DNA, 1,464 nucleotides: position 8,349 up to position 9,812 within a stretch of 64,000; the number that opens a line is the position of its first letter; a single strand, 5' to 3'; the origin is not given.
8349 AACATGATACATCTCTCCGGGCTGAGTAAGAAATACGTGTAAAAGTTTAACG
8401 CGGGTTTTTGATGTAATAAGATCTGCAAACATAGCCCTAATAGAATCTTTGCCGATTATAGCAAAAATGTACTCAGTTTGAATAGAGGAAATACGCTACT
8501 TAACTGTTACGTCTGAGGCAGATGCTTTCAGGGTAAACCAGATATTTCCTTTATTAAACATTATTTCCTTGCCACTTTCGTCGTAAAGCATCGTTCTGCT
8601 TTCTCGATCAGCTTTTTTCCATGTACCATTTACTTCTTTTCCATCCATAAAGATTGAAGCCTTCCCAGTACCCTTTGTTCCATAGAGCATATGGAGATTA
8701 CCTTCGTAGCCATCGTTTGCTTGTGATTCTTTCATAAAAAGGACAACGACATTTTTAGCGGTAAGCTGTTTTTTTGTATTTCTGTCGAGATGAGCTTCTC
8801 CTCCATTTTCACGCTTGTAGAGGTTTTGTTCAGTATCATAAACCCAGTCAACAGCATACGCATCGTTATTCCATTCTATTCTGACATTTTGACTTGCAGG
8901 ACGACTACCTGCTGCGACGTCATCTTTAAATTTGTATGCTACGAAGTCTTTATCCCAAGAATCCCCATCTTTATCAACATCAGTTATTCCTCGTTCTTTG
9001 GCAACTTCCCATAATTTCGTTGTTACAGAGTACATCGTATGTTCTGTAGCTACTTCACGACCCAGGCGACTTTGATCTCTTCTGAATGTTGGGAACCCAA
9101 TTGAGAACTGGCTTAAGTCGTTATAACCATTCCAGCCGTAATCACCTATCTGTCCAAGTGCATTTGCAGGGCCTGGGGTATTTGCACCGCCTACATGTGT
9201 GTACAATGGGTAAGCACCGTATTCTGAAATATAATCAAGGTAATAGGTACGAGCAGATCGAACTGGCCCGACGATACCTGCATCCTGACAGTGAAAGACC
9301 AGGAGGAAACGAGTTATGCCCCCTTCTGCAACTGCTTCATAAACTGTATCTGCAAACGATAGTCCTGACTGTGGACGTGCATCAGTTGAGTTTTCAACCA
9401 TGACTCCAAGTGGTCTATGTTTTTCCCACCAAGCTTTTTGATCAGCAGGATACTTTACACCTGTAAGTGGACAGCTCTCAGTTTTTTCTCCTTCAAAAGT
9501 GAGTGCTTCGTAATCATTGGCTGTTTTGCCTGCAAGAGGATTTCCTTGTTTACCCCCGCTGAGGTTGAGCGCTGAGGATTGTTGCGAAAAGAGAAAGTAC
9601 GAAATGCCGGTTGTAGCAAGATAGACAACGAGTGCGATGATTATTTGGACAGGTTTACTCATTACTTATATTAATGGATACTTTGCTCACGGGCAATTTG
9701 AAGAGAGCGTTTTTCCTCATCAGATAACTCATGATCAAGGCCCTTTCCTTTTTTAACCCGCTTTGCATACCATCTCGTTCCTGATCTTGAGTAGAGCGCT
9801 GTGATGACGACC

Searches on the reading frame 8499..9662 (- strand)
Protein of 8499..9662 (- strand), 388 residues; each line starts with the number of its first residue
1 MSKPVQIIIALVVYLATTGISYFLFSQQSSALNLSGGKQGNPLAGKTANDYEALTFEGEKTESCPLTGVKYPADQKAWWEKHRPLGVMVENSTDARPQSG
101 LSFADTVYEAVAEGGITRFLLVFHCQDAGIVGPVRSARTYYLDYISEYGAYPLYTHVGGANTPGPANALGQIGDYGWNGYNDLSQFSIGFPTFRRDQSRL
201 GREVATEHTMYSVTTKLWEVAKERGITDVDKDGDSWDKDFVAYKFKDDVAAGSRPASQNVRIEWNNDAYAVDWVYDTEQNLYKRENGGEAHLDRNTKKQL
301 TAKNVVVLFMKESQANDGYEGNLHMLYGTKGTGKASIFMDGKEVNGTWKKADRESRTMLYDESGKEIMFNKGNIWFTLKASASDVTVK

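Call 59: find_encoding_contigs(protein=window:8499-9662:-, flank=10000, max_places=1)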
Protein window:8499-9662:- (388 aa): 9 contigs read that carry it; 1 place shown.
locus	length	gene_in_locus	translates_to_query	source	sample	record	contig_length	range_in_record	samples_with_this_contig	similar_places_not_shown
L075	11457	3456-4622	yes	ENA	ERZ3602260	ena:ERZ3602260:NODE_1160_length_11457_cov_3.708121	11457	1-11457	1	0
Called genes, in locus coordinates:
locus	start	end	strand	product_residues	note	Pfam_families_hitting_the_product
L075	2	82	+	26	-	?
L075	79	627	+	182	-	PF00156:Pribosyltran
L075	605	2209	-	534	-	-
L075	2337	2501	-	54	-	PF18930:DUF5679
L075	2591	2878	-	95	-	-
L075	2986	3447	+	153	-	PF14584:DUF4446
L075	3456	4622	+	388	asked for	PF11258:DUF3048, PF17479:DUF3048_C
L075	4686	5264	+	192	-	-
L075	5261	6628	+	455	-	PF21760:SecD_1st, PF22599:SecDF_P1_head, PF02355:SecD_SecF_C, PF03176:MMPL (weak)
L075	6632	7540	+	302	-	PF02355:SecD_SecF_C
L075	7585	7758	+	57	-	-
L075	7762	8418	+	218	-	PF19865:DUF6338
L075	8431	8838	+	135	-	-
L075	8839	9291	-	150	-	PF09424:YqeY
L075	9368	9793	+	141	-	PF01741:MscL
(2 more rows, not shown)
